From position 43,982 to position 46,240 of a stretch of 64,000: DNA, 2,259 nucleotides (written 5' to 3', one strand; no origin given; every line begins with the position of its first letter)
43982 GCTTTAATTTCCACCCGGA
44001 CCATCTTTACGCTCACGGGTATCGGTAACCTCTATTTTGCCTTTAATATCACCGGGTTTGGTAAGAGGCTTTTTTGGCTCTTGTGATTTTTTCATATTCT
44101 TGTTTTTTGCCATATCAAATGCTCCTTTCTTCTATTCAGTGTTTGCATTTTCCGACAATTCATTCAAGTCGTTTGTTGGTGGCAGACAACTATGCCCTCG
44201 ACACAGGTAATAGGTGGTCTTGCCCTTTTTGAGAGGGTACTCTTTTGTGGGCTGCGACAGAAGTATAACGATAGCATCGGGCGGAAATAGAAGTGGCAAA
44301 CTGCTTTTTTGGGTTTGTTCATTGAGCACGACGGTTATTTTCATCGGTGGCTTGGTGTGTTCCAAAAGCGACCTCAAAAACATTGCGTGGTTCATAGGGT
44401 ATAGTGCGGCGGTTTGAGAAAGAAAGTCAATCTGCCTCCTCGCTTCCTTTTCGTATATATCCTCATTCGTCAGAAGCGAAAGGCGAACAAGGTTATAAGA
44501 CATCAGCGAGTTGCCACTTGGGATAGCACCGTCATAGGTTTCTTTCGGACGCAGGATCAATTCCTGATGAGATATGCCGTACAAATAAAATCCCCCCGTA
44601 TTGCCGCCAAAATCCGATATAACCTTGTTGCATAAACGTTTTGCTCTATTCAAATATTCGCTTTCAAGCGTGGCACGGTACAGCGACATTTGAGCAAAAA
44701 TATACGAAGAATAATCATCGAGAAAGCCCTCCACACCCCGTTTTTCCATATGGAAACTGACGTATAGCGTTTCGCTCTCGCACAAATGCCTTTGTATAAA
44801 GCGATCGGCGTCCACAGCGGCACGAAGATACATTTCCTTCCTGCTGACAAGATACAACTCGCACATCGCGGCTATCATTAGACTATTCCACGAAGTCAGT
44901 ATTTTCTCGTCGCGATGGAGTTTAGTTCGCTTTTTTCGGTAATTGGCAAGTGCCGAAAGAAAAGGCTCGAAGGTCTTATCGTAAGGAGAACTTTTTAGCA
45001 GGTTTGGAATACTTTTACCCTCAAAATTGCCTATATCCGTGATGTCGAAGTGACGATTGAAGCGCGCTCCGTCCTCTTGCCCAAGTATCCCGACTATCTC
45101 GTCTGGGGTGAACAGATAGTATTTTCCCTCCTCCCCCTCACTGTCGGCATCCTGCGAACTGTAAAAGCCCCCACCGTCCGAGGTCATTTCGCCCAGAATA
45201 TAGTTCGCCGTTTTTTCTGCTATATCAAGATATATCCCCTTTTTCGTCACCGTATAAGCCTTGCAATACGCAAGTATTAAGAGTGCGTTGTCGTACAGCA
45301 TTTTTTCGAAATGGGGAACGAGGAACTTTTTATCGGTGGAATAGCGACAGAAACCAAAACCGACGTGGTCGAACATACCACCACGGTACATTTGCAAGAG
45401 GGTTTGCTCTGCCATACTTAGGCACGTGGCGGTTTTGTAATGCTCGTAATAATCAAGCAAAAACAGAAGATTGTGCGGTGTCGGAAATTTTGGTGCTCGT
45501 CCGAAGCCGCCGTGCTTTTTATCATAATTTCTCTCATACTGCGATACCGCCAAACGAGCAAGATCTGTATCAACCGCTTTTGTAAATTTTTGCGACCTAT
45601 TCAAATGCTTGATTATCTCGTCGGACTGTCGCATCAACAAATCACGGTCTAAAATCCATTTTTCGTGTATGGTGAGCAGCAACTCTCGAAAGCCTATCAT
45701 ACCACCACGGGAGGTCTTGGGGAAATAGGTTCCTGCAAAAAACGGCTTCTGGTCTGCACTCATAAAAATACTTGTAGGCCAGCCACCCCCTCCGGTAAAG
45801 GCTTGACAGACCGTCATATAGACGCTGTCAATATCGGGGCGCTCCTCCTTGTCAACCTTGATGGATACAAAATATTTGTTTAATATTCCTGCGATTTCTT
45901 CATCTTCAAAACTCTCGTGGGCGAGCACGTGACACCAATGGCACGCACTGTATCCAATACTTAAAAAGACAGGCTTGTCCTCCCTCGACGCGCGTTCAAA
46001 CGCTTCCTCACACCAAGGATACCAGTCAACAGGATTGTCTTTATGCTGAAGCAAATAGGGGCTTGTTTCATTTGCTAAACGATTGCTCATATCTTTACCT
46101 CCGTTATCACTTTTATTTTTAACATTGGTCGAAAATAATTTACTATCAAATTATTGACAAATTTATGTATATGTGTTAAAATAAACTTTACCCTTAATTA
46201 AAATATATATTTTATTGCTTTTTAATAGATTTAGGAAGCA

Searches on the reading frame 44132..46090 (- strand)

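Call 4: search_protein_families(library=pfam, proteins=[window:44132-46090:-], max_evalue=0.1)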
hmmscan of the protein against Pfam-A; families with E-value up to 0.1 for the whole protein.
window:44132-46090:- (652 aa): 10 families
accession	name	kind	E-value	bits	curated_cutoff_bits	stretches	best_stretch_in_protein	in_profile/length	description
PF03190.21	Thioredox_DsbH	-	1.2e-74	250.1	27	1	3-163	2-162/163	Protein of unknown function, DUF255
PF13899.12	Thioredoxin_7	-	2.7e-09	37.5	27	1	22-86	1-65/83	Thioredoxin-like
PF06917.19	Pectate_lyase_2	-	0.00023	20.4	26.6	0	224-313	365-449/491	Periplasmic pectate lyase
PF07944.18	Beta-AFase-like_GH127_cat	-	0.00074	19.1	24.9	0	405-493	130-210/376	Beta-L-arabinofuranosidase, GH127 catalytic domain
PF03663.20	Glyco_hydro_76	-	0.0045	17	25.9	0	402-497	156-258/366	Glycosyl hydrolase family 76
PF01532.26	Glyco_hydro_47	-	0.0069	15.9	22.9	1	445-565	76-193/455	Glycosyl hydrolase family 47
PF06662.19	C5-epim_C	-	0.0079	16.2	23.3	1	268-307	31-69/188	D-glucuronyl C5-epimerase C-terminus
PF07221.17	GlcNAc_2-epim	-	0.015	15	23.4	0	466-498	148-180/347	N-acylglucosamine 2-epimerase (GlcNAc 2-epimerase)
PF00759.25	Glyco_hydro_9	-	0.02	14.6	27.7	0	235-301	316-366/444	Glycosyl hydrolase family 9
PF13098.12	Thioredoxin_2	-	0.054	14.3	27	0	36-113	3-85/104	Thioredoxin-like domain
